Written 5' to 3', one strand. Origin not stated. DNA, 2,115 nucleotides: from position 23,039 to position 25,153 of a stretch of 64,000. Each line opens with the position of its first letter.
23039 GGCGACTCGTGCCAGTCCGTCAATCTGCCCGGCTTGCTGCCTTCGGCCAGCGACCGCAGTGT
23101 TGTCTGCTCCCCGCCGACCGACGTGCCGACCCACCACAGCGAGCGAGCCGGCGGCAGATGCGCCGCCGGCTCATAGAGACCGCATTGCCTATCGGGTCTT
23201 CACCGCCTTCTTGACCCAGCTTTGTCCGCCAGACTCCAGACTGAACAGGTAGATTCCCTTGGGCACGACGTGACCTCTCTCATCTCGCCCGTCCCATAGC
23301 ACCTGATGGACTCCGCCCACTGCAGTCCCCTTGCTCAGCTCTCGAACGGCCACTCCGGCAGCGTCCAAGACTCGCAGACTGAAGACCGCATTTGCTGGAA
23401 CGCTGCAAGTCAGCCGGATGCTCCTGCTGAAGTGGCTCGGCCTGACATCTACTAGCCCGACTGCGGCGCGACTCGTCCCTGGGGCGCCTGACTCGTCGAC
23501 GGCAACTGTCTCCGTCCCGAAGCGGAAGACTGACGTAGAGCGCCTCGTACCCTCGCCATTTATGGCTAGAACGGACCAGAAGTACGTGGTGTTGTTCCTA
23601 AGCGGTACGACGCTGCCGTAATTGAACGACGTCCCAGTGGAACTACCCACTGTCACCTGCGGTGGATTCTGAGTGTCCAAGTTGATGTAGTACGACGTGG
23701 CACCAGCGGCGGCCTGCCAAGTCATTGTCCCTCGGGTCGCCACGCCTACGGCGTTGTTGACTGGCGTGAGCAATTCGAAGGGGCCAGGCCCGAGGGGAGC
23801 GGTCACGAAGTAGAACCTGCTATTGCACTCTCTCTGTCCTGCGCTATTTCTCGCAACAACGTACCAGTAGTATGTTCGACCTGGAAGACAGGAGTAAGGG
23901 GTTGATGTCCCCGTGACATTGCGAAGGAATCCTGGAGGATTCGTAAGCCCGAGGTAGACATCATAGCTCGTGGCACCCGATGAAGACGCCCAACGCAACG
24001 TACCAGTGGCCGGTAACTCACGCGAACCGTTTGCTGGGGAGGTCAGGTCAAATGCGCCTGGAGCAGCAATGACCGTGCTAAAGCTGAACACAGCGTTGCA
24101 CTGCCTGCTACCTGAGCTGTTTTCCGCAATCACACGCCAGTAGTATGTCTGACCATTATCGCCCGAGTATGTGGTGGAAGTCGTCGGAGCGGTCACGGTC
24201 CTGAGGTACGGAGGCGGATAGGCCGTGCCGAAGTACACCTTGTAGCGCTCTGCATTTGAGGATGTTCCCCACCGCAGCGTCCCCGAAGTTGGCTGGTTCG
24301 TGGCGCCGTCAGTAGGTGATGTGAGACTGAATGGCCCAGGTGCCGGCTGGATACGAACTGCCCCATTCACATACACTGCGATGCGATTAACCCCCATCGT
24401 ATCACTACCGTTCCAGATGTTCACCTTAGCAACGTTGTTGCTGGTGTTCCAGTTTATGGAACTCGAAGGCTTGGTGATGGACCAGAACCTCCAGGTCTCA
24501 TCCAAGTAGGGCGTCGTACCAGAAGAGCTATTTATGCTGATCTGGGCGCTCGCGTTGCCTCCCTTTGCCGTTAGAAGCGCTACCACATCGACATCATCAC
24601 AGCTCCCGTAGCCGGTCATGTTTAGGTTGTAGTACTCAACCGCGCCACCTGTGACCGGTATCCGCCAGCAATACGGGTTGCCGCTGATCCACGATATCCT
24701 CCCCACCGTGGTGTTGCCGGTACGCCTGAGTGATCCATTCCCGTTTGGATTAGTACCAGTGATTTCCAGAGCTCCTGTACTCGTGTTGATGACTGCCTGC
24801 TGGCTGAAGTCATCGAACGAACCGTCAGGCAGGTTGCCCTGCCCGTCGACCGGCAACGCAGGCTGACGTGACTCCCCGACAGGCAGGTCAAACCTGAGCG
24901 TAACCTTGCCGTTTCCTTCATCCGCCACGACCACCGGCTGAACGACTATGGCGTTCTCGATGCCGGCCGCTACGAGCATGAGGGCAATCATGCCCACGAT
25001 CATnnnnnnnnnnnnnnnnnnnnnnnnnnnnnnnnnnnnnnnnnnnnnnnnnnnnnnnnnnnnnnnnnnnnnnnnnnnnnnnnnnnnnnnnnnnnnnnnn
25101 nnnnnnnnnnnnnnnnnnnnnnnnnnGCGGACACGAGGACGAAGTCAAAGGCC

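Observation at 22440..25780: Low-GC island carrying a fibronectin-III-repeat T9SS cargo gene whose sorting tail has a foreign flavour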

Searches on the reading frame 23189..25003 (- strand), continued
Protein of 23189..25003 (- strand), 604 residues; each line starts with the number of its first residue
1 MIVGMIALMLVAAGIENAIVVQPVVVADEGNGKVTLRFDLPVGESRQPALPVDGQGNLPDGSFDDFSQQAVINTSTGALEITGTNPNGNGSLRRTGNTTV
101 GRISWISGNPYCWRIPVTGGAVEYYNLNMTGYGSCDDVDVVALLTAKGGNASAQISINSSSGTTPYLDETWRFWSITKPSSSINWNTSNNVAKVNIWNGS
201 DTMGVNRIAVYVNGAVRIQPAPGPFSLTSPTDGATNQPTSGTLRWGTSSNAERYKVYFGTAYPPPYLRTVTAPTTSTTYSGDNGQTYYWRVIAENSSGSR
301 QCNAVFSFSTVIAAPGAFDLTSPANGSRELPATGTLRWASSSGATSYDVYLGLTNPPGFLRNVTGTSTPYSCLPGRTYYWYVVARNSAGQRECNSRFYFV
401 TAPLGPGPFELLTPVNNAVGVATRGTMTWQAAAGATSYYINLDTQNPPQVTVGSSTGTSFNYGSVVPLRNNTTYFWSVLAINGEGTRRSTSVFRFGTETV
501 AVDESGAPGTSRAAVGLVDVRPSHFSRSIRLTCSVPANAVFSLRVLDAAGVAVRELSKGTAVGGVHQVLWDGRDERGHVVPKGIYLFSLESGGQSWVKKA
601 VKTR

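Call 88: list_cluster_members(proteins=[P0001, P0121, P0003, P0007])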
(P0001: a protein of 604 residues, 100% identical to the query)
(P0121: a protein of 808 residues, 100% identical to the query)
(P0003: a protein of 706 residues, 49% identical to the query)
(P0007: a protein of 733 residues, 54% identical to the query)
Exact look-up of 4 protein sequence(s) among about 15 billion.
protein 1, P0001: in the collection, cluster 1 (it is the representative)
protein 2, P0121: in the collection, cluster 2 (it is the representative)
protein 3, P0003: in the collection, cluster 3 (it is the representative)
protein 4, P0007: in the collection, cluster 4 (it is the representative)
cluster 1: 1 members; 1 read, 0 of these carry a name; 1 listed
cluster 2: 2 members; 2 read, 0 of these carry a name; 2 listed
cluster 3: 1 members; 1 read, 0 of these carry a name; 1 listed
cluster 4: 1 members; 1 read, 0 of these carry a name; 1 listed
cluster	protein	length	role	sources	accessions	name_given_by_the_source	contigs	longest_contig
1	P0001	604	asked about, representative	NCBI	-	-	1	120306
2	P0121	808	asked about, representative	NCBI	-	-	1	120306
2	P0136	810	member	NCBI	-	-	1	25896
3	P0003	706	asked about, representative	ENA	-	-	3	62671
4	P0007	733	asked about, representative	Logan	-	-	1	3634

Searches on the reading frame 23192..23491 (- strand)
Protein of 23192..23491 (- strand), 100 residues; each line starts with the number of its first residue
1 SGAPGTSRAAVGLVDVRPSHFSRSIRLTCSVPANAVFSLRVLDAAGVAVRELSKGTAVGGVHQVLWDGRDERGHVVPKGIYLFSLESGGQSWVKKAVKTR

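Call 63: search_protein_families(library=ncbifam, proteins=[window:23192-23491:-], max_evalue=10)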
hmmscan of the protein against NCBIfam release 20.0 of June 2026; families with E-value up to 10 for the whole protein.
window:23192-23491:- (100 aa): 9 families
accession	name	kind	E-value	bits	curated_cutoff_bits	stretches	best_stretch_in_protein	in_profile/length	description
NF005176.1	PRK06655.1-1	equivalog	2.6e-08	34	230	1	34-88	96-150/197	flagellar hook assembly protein FlgD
NF009276.0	PRK12633.1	equivalog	8.2e-06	25.7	383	1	35-84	129-178/234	flagellar basal body rod modification protein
NF009453.0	PRK12813.1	equivalog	2.5e-05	23.9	264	1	38-88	127-174/223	flagellar basal body rod modification protein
NF009277.0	PRK12634.1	equivalog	0.001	19.2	333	1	29-82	116-169/221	flagellar basal body rod modification protein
TIGR04183.1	Por_Secre_tail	domain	0.0017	18.3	23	1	32-98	16-71/72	T9SS type A sorting domain-containing protein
NF009452.0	PRK12812.1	equivalog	0.0024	17.1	258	1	38-84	155-203/289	flagellar basal body rod modification protein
NF052228.1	T9SS_PorZ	equivalog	0.0043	15.5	260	1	39-95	699-752/757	type IX secretion system anionic LPS delivery protein PorZ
NF033707.1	T9SS_sortase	equivalog_domain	0.013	13.1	420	1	36-86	1024-1076/1095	type IX secretion system sortase PorU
NF053608.1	Lsa66_OmpA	equivalog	0.13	10.7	700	1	63-85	98-120/581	fibronectin-binding adhesin Lsa66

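Call 64: search_protein_families(library=pfam, proteins=[window:23192-23491:-], max_evalue=10)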
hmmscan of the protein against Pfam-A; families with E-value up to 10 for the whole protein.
window:23192-23491:- (100 aa): 3 families
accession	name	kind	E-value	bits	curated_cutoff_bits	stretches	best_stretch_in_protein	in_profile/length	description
PF13860.13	FlgD_ig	-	5.6e-11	42.7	27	1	25-87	14-75/79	FlgD Ig-like domain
PF13585.12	CHU_C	-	0.036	14.6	27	1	37-89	29-75/86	CHU_C Type IX secretion signal domain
PF10029.15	DUF2271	-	0.15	12.2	27.3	1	51-87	66-102/136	Predicted periplasmic protein (DUF2271)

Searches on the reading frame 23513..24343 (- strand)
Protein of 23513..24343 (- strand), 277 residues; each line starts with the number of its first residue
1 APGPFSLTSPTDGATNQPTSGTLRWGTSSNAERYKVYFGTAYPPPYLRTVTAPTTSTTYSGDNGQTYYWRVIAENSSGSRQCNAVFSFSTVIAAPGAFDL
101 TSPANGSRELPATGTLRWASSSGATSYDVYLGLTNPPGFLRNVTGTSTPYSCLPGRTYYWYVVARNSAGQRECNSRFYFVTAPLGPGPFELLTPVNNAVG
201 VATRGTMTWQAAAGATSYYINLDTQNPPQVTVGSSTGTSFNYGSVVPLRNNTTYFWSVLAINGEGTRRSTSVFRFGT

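Call 84: search_solved_structures(query=window:23513-24343:-, max_evalue=1)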
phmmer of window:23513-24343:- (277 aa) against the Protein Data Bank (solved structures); distinct sequences matched with E-value up to 1: 1.
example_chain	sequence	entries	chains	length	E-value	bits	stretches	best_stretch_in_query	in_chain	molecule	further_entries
3mpc_A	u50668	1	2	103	0.019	17.6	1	204-269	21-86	Fn3-like protein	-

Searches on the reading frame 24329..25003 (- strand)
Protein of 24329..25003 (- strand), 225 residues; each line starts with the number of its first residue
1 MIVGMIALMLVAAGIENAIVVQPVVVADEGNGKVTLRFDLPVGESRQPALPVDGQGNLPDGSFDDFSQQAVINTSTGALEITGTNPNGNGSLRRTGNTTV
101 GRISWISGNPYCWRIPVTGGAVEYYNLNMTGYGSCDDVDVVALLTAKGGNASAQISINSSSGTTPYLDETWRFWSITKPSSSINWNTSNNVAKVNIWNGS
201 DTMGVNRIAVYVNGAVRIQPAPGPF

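Call 51: search_protein_representatives(protein=window:24329-25003:-)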
Query: 225 residues. Proteins with E-value up to 0.001 (for the whole library): 14; up to 1e-10: 7; up to 1e-30: 6. The best 14 are listed.
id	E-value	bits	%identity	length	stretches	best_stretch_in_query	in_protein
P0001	4.1e-144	494.5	100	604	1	1-225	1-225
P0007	4.0e-68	245.9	58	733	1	1-225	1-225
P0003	4.4e-54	200.0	51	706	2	17-225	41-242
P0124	1.0e-53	198.8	50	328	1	1-225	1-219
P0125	4.1e-51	190.3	48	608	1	2-221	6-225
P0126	1.1e-32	130.0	40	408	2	3-225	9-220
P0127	2.2e-14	70.2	49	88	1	5-96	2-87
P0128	4.7e-08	49.5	36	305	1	67-212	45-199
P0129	4.0e-07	46.4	56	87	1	2-49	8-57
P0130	9.2e-07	45.2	31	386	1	66-219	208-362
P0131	5.7e-06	42.6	46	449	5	21-52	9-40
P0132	1.1e-05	41.7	41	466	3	62-93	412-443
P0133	1.6e-05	41.2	28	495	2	61-218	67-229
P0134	3.4e-04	36.8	31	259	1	65-211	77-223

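Call 65: predict_structure(alignment_id=A5)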
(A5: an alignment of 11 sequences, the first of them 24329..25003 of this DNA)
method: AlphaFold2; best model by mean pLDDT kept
length: 225 residues; sequences in the alignment: 11
mean_pLDDT: 78.6   pTM: 0.69
mean pLDDT of the five models: 78.6, 78.4, 77.9, 76.9, 76.9
residues with pLDDT >= 90: 141; 70-90: 18; 50-70: 5; < 50: 61
segments of 3 or more residues with pLDDT < 50: 1-29, 31-61
pLDDT, mean of each block of 10 residues (from residue 1): 37 41 45 41 38 37 79 95 92 96 92 95 97 94 93 96 95 95 96 96 97 89 64
secondary structure, 60 per line:
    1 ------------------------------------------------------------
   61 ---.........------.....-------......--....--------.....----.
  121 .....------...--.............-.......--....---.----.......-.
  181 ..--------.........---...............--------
elements in order: E64-72 E79-83 E91-96 E99-102 E111-115 E120-125 E132-134 E137-146 E151-157 E160-163 E172-178 E191-199 E203-217

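Call 74: find_related_loci(query=A7, collection=metagenome_contigs, flank=8000)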
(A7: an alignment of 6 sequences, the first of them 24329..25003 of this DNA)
Query A7 (225 aa) in metagenome_contigs; peptide patterns used: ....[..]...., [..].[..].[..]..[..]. (x = any residue, [..] = any of these).
502 stretches matched a pattern; 2 encode a relative of the query (tblastn E <= 1e-3); 2 distinct loci.
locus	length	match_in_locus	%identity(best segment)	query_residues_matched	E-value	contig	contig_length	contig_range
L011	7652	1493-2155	47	1-221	4e-58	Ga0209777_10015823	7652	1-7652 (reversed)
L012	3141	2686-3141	61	1-153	5e-57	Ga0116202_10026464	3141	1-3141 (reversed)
